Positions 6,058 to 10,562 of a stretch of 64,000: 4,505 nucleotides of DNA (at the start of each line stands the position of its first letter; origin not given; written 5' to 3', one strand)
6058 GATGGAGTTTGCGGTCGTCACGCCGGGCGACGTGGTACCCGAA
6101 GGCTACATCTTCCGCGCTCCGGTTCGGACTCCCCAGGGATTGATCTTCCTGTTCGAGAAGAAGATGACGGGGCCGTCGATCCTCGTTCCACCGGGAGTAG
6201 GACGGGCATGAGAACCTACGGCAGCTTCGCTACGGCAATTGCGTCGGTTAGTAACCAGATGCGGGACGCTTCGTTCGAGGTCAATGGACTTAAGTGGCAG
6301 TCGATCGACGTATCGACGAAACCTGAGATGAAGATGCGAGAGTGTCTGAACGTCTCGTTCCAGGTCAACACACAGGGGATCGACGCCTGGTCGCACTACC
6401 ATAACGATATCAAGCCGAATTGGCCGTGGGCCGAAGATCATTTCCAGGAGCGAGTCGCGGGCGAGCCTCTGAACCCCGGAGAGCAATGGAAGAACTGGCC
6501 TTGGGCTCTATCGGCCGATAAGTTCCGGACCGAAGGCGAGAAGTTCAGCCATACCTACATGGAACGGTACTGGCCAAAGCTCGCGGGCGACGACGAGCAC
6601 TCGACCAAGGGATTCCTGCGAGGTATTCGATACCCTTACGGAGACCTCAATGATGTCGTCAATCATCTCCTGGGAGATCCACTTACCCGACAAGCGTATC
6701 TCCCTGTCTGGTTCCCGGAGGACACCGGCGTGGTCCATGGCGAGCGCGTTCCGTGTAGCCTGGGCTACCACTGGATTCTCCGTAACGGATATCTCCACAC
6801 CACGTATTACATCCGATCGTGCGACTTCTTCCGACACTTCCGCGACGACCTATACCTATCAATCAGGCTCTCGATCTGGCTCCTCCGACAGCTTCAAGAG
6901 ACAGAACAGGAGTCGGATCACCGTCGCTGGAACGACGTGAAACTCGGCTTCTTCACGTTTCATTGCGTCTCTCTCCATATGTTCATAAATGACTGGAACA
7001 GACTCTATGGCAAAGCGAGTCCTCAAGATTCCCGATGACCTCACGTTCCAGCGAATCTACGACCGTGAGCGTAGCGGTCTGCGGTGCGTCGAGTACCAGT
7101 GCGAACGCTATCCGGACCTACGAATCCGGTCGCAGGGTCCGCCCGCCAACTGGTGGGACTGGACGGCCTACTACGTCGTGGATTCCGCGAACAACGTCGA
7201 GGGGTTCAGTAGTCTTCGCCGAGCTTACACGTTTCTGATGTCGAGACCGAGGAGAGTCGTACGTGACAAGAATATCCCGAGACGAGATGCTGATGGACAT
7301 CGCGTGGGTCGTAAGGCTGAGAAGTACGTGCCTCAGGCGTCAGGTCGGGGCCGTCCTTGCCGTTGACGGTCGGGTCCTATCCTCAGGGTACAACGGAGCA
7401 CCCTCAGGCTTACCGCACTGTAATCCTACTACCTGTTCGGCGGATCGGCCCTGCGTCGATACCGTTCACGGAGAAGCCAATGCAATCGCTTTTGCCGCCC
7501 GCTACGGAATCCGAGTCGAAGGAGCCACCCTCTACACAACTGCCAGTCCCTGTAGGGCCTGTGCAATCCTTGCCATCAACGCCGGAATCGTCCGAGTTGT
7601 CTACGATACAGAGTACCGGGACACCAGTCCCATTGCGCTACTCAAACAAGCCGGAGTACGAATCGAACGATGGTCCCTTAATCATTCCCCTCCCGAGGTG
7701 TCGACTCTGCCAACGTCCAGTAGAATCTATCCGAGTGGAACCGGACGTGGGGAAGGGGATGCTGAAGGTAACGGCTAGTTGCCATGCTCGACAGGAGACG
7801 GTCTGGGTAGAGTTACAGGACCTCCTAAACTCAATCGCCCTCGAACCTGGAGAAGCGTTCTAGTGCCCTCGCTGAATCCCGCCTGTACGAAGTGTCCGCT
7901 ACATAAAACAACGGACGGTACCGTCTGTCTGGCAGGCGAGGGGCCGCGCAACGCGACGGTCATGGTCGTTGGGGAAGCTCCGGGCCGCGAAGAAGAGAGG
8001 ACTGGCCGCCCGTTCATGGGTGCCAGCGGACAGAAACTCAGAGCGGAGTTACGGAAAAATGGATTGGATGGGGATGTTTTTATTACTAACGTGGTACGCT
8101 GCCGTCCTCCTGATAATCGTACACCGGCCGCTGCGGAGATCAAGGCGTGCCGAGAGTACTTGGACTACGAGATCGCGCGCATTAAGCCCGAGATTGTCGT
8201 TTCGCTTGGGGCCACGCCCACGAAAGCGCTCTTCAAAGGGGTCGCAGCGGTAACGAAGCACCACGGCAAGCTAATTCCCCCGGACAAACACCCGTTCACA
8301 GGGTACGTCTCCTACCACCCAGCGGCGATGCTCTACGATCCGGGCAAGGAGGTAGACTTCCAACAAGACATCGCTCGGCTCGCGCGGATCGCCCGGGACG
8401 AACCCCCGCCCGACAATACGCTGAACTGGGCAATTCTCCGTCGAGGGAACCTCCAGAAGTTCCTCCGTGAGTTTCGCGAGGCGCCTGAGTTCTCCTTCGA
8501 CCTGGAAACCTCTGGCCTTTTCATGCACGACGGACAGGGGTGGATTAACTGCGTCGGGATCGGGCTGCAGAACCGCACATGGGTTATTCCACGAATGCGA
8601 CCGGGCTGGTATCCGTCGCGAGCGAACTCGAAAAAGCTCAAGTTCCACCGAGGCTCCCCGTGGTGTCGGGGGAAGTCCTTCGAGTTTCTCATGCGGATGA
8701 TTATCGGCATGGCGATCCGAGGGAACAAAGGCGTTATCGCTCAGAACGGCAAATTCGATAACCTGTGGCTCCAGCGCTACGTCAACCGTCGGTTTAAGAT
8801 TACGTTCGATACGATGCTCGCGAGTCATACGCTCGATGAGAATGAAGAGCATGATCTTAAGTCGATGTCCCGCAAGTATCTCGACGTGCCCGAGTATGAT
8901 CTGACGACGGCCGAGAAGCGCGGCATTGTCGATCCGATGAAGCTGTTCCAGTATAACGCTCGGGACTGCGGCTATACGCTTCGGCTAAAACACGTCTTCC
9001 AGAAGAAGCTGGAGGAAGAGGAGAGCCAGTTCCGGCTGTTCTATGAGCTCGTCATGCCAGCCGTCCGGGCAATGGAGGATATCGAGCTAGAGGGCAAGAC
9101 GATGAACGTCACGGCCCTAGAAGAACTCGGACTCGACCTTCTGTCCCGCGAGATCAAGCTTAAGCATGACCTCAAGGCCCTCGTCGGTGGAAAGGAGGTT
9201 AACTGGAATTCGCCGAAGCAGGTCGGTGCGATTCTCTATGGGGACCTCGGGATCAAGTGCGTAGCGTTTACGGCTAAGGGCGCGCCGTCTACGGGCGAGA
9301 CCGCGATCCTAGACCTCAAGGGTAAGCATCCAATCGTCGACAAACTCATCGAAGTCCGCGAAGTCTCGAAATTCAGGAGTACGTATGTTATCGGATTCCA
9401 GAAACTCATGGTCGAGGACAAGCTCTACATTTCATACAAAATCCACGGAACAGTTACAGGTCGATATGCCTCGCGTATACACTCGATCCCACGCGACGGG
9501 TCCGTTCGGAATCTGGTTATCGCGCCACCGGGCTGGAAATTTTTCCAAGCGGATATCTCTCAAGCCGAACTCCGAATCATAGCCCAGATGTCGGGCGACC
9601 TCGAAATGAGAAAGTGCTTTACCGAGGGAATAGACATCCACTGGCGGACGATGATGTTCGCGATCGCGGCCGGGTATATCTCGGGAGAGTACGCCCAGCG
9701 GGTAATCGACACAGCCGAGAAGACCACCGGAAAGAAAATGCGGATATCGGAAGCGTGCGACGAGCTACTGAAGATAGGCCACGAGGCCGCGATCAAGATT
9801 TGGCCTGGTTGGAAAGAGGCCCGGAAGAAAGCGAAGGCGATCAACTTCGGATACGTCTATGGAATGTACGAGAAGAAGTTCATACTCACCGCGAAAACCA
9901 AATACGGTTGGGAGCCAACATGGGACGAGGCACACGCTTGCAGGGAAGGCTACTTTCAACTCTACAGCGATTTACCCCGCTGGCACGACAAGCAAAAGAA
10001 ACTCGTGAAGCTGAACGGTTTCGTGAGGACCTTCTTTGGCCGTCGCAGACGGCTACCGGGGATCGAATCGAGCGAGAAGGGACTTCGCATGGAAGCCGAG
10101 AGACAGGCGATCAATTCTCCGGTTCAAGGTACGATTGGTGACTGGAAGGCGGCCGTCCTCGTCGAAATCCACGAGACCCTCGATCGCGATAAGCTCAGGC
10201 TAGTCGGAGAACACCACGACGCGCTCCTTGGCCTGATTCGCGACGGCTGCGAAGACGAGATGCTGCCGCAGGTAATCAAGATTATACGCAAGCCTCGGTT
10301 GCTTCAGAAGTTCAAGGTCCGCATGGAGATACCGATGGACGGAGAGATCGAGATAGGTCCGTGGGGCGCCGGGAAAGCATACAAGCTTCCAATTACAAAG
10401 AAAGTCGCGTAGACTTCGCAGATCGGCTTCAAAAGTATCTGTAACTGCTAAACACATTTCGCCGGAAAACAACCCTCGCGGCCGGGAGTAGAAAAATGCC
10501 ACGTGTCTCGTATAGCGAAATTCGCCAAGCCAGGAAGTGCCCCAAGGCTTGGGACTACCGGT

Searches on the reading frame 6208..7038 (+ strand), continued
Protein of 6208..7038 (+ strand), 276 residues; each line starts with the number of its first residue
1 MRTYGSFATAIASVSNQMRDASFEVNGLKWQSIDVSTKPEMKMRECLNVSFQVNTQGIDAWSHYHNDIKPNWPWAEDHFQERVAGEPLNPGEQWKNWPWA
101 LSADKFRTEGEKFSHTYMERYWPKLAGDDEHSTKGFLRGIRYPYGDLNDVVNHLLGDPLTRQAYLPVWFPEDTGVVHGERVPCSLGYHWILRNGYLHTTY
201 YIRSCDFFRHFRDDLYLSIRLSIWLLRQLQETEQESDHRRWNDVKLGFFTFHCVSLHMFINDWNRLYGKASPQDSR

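Call 71: get_annotated_region(hit=H78, flank=3500)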
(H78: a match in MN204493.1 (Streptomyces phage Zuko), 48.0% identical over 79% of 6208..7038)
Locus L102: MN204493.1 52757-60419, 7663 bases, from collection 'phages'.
description: Streptomyces phage Zuko, complete genome.
organism: Streptomyces phage Zuko (NCBI taxid 2601695)
taxonomy: Viruses; Duplodnaviria; Heunggongvirae; Uroviricota; Caudoviricetes; Zukovirus; Zukovirus zuko
host: Streptomyces griseofuscus ATCC 23916; source: soil; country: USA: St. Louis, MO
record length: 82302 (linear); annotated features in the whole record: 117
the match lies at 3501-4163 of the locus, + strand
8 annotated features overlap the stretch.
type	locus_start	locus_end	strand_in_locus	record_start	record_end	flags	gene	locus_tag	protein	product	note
CDS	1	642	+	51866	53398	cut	72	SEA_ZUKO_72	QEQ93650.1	DNA helicase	-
CDS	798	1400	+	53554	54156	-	73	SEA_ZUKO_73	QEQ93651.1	thymidylate kinase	-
CDS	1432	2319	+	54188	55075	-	74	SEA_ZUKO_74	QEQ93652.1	MazG-like nucleotide pyrophosphohydrolase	-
CDS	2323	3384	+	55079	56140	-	75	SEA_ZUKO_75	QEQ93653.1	hypothetical protein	-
CDS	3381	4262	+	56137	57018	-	76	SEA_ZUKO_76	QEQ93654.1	thymidylate synthase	-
CDS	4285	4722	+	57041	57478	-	77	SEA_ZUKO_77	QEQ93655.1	deoxycytidylate deaminase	-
CDS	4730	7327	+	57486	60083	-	78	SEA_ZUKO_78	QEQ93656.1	DNA polymerase I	-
CDS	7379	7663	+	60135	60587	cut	79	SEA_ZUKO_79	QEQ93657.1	hypothetical protein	-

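Call 72: get_annotated_region(hit=H75, flank=3500)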
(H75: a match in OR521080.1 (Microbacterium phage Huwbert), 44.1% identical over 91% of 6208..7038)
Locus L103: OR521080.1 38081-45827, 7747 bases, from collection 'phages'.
description: Microbacterium phage Huwbert, complete genome.
organism: Microbacterium phage Huwbert (NCBI taxid 3077825)
taxonomy: Viruses; Duplodnaviria; Heunggongvirae; Uroviricota; Caudoviricetes
host: Microbacterium foliorum NRRL B-24224; source: soil; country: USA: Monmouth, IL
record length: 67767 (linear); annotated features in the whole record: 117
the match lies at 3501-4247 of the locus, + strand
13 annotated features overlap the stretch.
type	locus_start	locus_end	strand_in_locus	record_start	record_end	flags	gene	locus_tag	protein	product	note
CDS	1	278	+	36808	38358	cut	59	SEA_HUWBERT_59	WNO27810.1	DNA helicase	-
CDS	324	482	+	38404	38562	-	60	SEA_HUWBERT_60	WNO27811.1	membrane protein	-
CDS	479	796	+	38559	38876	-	61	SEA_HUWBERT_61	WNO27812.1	hypothetical protein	-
CDS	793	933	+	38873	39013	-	62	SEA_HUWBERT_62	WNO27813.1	hypothetical protein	-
CDS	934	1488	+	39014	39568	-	63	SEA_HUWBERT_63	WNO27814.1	thymidylate kinase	-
CDS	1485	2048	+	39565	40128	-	64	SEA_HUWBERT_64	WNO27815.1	dUTPase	-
CDS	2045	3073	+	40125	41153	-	65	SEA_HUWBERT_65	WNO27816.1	hypothetical protein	-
CDS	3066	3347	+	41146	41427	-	66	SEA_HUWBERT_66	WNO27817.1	hypothetical protein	-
CDS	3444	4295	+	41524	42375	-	67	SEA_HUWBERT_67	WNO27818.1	thymidylate synthase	-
CDS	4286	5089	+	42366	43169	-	68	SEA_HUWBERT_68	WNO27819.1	thymidylate synthase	-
CDS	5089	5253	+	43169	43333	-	69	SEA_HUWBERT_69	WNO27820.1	hypothetical protein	-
CDS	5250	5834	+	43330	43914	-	70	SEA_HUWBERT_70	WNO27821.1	deoxycytidylate deaminase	-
CDS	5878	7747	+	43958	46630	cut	71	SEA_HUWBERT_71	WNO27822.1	DNA polymerase I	-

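Call 73: get_annotated_region(hit=H106, flank=3500)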
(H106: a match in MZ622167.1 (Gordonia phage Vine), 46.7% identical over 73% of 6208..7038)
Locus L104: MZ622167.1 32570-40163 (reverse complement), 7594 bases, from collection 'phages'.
description: Gordonia phage Vine, complete genome.
organism: Gordonia phage Vine (NCBI taxid 2857501)
taxonomy: Viruses; Duplodnaviria; Heunggongvirae; Uroviricota; Caudoviricetes; Ponsvirus; Ponsvirus vine
host: Gordonia rubripertincta NRRL B-16540; source: soil; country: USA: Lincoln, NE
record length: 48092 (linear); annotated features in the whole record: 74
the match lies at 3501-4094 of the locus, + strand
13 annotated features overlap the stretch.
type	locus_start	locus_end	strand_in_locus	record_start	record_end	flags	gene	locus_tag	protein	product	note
CDS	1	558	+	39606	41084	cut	59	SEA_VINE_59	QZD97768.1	DNA helicase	-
CDS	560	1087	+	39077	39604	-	58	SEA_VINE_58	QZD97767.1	polynucleotide kinase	-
CDS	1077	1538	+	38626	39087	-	57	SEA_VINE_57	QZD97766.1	MazG-like nucleotide pyrophosphohydrolase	-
CDS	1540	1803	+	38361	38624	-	56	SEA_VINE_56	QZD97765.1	hypothetical protein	-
CDS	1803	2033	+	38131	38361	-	55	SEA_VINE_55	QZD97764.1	hypothetical protein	-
CDS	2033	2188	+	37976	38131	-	54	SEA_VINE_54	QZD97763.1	hypothetical protein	-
CDS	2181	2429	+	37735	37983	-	53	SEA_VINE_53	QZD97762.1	hypothetical protein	-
CDS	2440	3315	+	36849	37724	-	52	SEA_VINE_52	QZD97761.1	hypothetical protein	-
CDS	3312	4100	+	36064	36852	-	51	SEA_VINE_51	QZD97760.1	thymidylate synthase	-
CDS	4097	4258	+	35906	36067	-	50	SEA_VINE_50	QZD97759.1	hypothetical protein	-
CDS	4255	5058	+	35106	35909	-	49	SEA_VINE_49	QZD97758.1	lysin B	-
CDS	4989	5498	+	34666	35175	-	48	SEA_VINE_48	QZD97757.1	deoxycytidylase deaminase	-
CDS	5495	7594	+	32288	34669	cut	47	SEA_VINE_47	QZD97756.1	DNA polymerase I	-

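Call 74: get_annotated_region(hit=H90, flank=3500)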
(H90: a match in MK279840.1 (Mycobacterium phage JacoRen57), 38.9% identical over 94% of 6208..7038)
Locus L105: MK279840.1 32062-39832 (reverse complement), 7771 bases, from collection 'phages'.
description: Mycobacterium phage JacoRen57, complete genome.
organism: Mycobacterium phage JacoRen57 (NCBI taxid 2499043)
taxonomy: Viruses; Duplodnaviria; Heunggongvirae; Uroviricota; Caudoviricetes; Mapvirus
host: Mycobacterium smegmatis mc2 155; source: -; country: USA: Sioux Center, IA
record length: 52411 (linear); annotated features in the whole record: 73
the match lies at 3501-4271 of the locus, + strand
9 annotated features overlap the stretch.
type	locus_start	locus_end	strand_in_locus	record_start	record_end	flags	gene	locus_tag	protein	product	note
CDS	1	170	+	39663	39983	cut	48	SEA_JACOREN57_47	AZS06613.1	hypothetical protein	-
CDS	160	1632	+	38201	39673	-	47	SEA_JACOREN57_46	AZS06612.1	DNA helicase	-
CDS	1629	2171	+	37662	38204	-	46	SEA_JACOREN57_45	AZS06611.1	thymidylate kinase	-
CDS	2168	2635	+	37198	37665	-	45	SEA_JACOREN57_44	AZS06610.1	dUTPase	-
CDS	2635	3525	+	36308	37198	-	44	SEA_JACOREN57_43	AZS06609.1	hypothetical protein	-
CDS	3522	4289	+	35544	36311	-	43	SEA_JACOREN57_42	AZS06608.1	thymidylate synthase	-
CDS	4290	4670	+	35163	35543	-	41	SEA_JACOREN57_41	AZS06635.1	hypothetical protein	-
CDS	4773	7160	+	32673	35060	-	41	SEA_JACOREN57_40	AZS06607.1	DNA polymerase I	-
CDS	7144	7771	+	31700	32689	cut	40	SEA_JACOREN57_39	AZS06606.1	helicase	-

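Call 81: search_protein_families(library=pfam, proteins=[L035:5345-6703:+, L036:3964-6123:+, L046:5893-7011:+, L065:6120-7001:+, L065:4915-6135:+, L072:915-1985:+, L091:5797-6951:+, L100:5874-6956:+, L079:4799-6739:+], max_evalue=0.001)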
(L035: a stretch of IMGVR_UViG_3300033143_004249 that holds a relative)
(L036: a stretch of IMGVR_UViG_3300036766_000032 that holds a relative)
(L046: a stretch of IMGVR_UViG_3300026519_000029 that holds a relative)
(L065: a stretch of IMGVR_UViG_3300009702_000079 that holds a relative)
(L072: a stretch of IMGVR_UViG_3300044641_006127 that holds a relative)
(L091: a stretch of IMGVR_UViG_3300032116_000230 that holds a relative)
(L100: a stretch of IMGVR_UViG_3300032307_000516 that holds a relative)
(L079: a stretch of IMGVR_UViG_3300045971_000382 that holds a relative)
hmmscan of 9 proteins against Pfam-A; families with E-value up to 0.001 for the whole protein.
L035:5345-6703:+ (453 aa): 1 family
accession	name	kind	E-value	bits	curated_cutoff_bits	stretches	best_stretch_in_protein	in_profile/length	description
PF00145.23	DNA_methylase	-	7.5e-18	65.5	22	1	36-371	1-314/324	C-5 cytosine-specific DNA methylase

L036:3964-6123:+ (720 aa): 5 families
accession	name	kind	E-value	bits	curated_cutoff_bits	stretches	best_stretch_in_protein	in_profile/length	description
PF00145.23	DNA_methylase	-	7.2e-12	45.8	22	1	457-660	134-322/324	C-5 cytosine-specific DNA methylase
PF18741.7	MTES_1575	-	4.8e-11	43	38.2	1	269-345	6-91/96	REase_MTES_1575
PF04480.18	DUF559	-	1.5e-09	38.2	20.6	1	280-346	36-104/109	Protein of unknown function (DUF559)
PF14890.11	Intein_splicing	-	4.2e-06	27.1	35.8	1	162-398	55-155/155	Intein splicing domain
PF13403.11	Hint_2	-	0.00097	20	28.4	0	110-151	8-53/147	Hint domain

L046:5893-7011:+ (373 aa): 1 family
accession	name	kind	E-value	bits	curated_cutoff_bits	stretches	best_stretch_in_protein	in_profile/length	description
PF00145.23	DNA_methylase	-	2.3e-15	57.3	22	1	2-304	2-300/324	C-5 cytosine-specific DNA methylase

L065:6120-7001:+ (294 aa): 2 families
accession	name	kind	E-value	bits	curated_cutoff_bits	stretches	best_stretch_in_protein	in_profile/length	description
PF01555.25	N6_N4_Mtase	-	5.7e-23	82.5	26.7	2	45-124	134-217/221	DNA methylase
PF01170.24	UPF0020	-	1.5e-05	25.3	22.3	1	87-185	27-146/197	RMKL-like, methyltransferase domain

L065:4915-6135:+ (407 aa): 1 family
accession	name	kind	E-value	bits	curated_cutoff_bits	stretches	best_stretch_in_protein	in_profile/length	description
PF00145.23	DNA_methylase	-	2.1e-18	67.3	22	1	12-350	6-323/324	C-5 cytosine-specific DNA methylase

L072:915-1985:+ (357 aa): 3 families
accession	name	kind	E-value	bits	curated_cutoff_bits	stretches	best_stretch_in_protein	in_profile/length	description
PF00478.31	IMPDH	-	4e-41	141.6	25.6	2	110-244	121-252/345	IMP dehydrogenase / GMP reductase domain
PF01070.24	FMN_dh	-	1.8e-09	37.5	24.9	1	190-240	264-314/350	FMN-dependent dehydrogenase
PF01645.23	Glu_synthase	-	1.2e-06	28.4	20.4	1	150-230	222-306/369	Conserved region in glutamate synthase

L091:5797-6951:+ (385 aa): 3 families
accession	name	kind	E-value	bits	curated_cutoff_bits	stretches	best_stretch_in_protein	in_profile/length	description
PF00478.31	IMPDH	-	2.1e-41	142.5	25.6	1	138-380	121-339/345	IMP dehydrogenase / GMP reductase domain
PF01070.24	FMN_dh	-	2.4e-08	33.9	24.9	1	226-268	272-314/350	FMN-dependent dehydrogenase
PF01645.23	Glu_synthase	-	1.7e-06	28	20.4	1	174-257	218-305/369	Conserved region in glutamate synthase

L100:5874-6956:+ (361 aa): 3 families
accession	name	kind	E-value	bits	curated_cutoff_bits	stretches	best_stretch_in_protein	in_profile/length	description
PF00478.31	IMPDH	-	5.3e-40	137.9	25.6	1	114-356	121-339/345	IMP dehydrogenase / GMP reductase domain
PF01070.24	FMN_dh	-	7.4e-10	38.8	24.9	1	190-244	260-314/350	FMN-dependent dehydrogenase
PF01645.23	Glu_synthase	-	5.1e-08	32.9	20.4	1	127-234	193-306/369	Conserved region in glutamate synthase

L079:4799-6739:+ (647 aa): 1 family
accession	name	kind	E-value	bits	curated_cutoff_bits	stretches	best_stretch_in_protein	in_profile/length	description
PF00476.26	DNA_pol_A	-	6.2e-19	68.6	34.3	1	284-503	84-272/381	DNA polymerase family A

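Call 92: search_protein_families(library=pfam, proteins=[L021:6123-7016:+, L021:7789-8331:+], max_evalue=0.001)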
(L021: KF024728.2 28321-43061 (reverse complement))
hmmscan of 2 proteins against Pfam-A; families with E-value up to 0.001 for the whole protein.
L021:6123-7016:+ (297 aa): 0 families

L021:7789-8331:+ (180 aa): 2 families
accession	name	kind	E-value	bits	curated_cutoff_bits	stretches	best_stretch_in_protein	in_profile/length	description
PF00383.29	dCMP_cyt_deam_1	-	2.5e-18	66.3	25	1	7-112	3-100/102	Cytidine and deoxycytidylate deaminase zinc-binding region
PF14437.12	MafB19-deam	-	1.3e-10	41.8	27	1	14-119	10-106/142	MafB19-like deaminase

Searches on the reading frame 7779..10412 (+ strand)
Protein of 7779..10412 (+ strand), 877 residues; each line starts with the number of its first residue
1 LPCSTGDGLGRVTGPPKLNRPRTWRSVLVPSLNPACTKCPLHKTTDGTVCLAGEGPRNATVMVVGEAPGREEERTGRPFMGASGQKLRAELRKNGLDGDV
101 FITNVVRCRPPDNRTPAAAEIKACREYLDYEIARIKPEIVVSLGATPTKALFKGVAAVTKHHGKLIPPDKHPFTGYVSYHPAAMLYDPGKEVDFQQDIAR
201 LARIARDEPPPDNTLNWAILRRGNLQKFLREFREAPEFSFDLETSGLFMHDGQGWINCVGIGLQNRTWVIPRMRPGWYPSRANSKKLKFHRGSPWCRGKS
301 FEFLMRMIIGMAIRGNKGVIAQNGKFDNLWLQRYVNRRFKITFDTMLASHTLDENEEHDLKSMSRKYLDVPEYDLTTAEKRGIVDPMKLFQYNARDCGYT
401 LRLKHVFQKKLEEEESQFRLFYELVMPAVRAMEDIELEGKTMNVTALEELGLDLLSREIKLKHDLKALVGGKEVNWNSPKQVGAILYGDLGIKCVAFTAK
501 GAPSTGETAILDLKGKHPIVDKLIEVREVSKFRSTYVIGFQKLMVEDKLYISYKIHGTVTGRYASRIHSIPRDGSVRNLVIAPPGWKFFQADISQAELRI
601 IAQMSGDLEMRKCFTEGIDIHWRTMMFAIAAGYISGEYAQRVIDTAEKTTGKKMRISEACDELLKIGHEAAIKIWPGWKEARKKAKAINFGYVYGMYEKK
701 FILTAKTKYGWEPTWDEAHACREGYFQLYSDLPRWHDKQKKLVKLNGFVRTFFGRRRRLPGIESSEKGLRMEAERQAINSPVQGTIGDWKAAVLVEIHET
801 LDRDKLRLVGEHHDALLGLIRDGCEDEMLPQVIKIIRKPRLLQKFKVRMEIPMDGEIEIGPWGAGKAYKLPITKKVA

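Call 43: search_dna_similar(query=window:7779-10412:+, collection=phages, mode=protein, max_evalue=1e-20, max_rows=30)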
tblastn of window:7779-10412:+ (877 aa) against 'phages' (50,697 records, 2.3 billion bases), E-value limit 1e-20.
Records with a match: 777; places in all: 778; records where one place covers at least 80% of the query: 115.
Best place of each record, by identity: <60% 777.
By first word of the organism name: Salmonella 263; Escherichia 128; Klebsiella 79; Gordonia 68; Vibrio 33; Bacteriophage 28; Microbacterium 19; Pseudomonas 17; Bacillus 16; Listeria 15; and 35 more.
By host as written in the record: - 98; Escherichia coli 43; Salmonella enterica subsp. enterica serovar Enteritidis PT1 37; Gordonia rubripertincta NRRL B-16540 33; Salmonella sp. 25; Klebsiella pneumoniae 25; Salmonella enterica subsp. enterica serovar Enteritidis 21; Salmonella enterica 19; and 205 more.
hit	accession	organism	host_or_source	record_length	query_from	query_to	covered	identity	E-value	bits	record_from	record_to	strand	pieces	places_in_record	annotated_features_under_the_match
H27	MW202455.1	Caudoviricetes sp.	Manatee Spring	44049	33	870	96%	40.8%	0e+0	600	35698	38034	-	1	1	DNA polymerase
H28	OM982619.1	Pseudomonas phage Almagne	Pseudomonas syringae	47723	35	868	95%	34.6%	3e-127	429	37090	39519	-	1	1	DNA polymerase | dCMP deaminase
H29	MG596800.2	Pseudomonas phage PMBT14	Pseudomonas fluorescens ATCC 13525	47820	35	868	95%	34.4%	1e-127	430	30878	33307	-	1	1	DNA polymerase I | dCMP deaminase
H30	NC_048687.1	Pseudomonas phage PMBT14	Pseudomonas fluorescens ATCC 13525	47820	35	868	95%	34.4%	1e-127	430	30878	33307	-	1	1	DNA polymerase I | dCMP deaminase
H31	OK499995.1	Serratia phage vB_SmaS_Tlacuache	Serratia marcescens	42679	25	874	97%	33.5%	1e-124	421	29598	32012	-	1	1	hypothetical protein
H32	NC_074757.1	Serratia phage vB_SmaS_Tlacuache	Serratia marcescens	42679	25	874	97%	33.5%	1e-124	421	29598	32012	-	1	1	hypothetical protein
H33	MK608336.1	Serratia phage Serbin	Serratia marcescens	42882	25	869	96%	33.7%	2e-124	421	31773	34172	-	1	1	DNA polymerase I | cytidine deaminase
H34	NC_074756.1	Serratia phage Serbin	Serratia marcescens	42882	25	869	96%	33.7%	2e-124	421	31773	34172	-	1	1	DNA polymerase I | cytidine deaminase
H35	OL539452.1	Serratia phage vB_SmaS_Opt-155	Serratia marcescens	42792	25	869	96%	33.6%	1e-124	421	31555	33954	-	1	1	putative DNA polymerase I | cytidine (dCMP) deaminase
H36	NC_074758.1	Serratia phage vB_SmaS_Opt-155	Serratia marcescens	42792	25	869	96%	33.6%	1e-124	421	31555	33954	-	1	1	putative DNA polymerase I | cytidine (dCMP) deaminase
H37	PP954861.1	Pseudomonas phage Lebethron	Pseudomonas taiwanensis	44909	36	868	95%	33.5%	9e-117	398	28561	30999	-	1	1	DNA polymerase | dCMP deaminase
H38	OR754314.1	Pseudomonas phage vB_PmeS_STP12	Pseudomonas mendocina STP12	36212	36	866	95%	33.3%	2e-119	405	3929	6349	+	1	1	record has no annotation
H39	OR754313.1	Stutzerimonas phage vB_SstS_STP9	Stutzerimonas stutzeri STP9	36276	36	866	95%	33.3%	2e-119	405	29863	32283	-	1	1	record has no annotation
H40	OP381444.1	Clostridium phage P21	Clostridium perfringens ZWCP 21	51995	36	864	95%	33.1%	7e-99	345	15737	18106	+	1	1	hypothetical protein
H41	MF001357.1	Clostridium phage CP3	Clostridium perfringens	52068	36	864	95%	33.0%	2e-98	344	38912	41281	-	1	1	DNA polymerase I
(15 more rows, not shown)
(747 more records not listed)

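Call 92: search_protein_families(library=pfam, proteins=[window:7779-10412:+], max_evalue=0.001)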
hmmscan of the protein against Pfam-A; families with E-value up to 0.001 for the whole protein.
window:7779-10412:+ (877 aa): 3 families
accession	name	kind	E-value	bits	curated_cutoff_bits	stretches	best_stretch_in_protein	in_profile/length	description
PF00476.26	DNA_pol_A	-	2.5e-64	218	34.3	2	446-625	3-191/381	DNA polymerase family A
PF03167.25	UDG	-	2e-32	112.6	24.3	1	53-191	2-128/141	Uracil DNA glycosylase superfamily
PF01612.26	DNA_pol_A_exo1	-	4.8e-14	53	23.6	1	224-412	9-173/173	3'-5' exonuclease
